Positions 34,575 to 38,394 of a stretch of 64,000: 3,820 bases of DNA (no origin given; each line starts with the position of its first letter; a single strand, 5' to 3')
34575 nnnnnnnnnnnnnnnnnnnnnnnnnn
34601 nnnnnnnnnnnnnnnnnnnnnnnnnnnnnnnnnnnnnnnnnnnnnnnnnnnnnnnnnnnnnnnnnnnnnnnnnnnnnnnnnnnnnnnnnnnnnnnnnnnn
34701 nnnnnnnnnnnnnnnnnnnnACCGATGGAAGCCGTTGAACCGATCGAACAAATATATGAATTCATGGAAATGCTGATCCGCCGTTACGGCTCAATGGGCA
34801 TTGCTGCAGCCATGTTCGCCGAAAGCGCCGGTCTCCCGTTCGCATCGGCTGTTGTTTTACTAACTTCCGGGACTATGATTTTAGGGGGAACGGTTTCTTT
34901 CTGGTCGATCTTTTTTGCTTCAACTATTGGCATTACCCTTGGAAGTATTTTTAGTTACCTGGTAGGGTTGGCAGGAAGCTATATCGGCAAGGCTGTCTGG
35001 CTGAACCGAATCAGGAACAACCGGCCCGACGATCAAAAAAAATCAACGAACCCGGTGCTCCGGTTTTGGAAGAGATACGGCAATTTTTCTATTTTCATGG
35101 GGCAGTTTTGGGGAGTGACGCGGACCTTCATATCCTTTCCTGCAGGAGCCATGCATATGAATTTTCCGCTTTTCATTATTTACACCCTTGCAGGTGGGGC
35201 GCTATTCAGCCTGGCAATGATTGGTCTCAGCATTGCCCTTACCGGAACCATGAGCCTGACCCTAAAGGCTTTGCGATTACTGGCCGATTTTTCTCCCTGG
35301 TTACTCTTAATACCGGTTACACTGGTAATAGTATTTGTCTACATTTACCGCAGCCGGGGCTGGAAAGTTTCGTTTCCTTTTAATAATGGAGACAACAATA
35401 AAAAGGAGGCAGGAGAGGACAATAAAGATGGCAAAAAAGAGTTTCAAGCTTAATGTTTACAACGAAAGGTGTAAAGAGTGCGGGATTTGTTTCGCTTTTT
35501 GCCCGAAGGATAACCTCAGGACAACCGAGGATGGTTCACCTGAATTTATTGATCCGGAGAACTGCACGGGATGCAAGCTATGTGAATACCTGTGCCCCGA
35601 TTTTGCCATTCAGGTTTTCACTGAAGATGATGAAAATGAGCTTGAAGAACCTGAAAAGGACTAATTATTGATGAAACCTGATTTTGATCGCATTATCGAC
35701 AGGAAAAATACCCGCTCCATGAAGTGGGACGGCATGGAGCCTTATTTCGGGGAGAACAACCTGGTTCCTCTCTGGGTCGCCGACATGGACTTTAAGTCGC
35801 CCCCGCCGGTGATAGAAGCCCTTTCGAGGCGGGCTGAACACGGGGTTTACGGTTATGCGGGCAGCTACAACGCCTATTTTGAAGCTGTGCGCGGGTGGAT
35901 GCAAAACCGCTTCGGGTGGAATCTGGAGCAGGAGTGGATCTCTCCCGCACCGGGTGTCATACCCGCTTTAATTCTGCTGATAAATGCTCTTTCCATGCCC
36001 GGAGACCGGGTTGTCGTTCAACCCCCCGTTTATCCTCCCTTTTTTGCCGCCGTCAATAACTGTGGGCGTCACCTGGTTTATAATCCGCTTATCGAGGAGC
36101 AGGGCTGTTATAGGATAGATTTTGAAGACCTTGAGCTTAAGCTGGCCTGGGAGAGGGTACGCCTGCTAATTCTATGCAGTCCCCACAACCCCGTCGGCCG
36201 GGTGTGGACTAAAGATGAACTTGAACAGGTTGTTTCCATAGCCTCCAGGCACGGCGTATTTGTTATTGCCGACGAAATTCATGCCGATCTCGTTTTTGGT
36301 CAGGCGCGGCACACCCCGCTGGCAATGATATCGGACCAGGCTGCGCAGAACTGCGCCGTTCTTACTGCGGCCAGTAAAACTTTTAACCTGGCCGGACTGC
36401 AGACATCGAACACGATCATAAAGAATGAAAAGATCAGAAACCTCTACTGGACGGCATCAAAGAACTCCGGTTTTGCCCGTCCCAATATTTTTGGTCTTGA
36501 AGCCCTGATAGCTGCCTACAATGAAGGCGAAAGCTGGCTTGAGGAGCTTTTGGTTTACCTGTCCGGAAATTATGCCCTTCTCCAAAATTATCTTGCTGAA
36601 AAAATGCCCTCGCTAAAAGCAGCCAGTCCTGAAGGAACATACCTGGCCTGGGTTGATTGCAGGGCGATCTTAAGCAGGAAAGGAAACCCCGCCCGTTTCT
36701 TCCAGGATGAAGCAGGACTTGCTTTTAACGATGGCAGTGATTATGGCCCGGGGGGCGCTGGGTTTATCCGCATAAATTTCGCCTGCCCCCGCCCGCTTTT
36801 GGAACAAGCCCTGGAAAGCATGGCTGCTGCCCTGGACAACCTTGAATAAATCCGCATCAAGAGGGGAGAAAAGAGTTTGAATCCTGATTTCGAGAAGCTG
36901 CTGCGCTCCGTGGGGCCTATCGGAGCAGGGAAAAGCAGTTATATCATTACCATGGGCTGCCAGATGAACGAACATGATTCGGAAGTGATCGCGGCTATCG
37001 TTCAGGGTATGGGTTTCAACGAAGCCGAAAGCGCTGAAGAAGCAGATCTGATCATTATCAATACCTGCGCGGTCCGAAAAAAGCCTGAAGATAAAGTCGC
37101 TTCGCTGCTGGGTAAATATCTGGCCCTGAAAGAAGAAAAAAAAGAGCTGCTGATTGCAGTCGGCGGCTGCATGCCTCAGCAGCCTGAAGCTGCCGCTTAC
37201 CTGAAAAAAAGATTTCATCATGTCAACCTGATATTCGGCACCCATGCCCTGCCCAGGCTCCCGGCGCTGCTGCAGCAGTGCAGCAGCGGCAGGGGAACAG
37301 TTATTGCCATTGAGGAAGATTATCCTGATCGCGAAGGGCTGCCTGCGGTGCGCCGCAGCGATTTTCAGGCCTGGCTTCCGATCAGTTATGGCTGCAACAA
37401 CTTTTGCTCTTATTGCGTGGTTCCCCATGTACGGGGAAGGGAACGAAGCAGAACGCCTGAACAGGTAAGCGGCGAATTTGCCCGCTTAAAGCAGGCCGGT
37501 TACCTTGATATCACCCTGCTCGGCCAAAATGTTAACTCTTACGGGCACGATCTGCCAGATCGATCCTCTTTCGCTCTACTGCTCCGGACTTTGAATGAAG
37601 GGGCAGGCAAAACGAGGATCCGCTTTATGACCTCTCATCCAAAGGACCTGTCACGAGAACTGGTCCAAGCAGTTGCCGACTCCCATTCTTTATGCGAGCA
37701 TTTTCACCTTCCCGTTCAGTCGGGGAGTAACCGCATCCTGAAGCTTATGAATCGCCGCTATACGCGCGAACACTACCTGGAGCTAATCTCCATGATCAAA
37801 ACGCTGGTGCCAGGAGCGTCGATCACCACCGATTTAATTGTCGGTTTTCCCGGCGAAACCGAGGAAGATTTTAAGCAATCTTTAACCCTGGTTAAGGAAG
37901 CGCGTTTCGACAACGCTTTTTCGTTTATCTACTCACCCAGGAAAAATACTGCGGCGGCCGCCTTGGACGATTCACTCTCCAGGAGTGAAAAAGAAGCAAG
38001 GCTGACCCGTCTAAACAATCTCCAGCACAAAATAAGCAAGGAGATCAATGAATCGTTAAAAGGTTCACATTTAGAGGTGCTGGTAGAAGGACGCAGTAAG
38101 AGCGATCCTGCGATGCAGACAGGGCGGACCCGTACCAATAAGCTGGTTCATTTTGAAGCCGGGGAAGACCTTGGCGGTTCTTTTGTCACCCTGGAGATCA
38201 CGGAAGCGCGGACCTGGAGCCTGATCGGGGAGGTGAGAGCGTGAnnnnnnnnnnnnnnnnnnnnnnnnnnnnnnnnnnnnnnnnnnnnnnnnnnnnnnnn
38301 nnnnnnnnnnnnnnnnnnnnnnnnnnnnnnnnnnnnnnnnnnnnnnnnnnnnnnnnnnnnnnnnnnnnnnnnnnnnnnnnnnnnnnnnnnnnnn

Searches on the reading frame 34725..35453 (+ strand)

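Call 9: search_protein_families(library=pfam, proteins=[window:34725-35453:+], max_evalue=0.0001)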
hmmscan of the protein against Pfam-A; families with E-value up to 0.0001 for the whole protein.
window:34725-35453:+ (242 aa): 1 family
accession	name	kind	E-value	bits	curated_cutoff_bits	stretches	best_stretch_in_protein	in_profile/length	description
PF09335.16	VTT_dom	-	2.3e-13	51.1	33.9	1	50-166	6-118/123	VTT domain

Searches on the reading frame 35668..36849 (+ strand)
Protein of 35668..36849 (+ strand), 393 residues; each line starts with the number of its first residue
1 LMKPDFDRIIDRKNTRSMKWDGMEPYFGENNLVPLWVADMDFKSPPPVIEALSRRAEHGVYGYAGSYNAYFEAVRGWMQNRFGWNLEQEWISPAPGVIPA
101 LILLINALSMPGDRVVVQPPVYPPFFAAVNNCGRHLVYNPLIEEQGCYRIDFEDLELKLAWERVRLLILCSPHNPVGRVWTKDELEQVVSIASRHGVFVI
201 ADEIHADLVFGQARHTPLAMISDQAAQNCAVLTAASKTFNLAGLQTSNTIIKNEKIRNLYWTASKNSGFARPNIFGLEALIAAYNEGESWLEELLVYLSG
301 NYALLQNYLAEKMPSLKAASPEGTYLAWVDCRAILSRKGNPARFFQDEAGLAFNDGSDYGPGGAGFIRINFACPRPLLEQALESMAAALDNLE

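Call 9: search_protein_families(library=pfam, proteins=[window:35668-36849:+], max_evalue=0.0001)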
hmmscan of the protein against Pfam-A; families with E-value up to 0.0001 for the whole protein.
window:35668-36849:+ (393 aa): 1 family
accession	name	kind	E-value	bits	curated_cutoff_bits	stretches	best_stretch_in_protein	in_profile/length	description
PF00155.27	Aminotran_1_2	-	1.3e-36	127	19.7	1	35-384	6-360/361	Aminotransferase class I and II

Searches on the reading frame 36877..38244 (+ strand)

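Call 9: search_protein_families(library=pfam, proteins=[window:36877-38244:+], max_evalue=0.0001)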
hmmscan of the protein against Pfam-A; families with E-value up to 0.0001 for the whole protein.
window:36877-38244:+ (455 aa): 3 families
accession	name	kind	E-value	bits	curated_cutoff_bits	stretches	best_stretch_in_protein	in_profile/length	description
PF04055.27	Radical_SAM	-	1.9e-28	100.2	29.5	1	168-338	2-165/166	Radical SAM superfamily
PF00919.26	UPF0004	-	5.7e-26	90.8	27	1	22-121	3-98/98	Uncharacterized protein family UPF0004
PF01938.26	TRAM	-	2.2e-08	34.3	21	1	393-453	2-60/61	TRAM domain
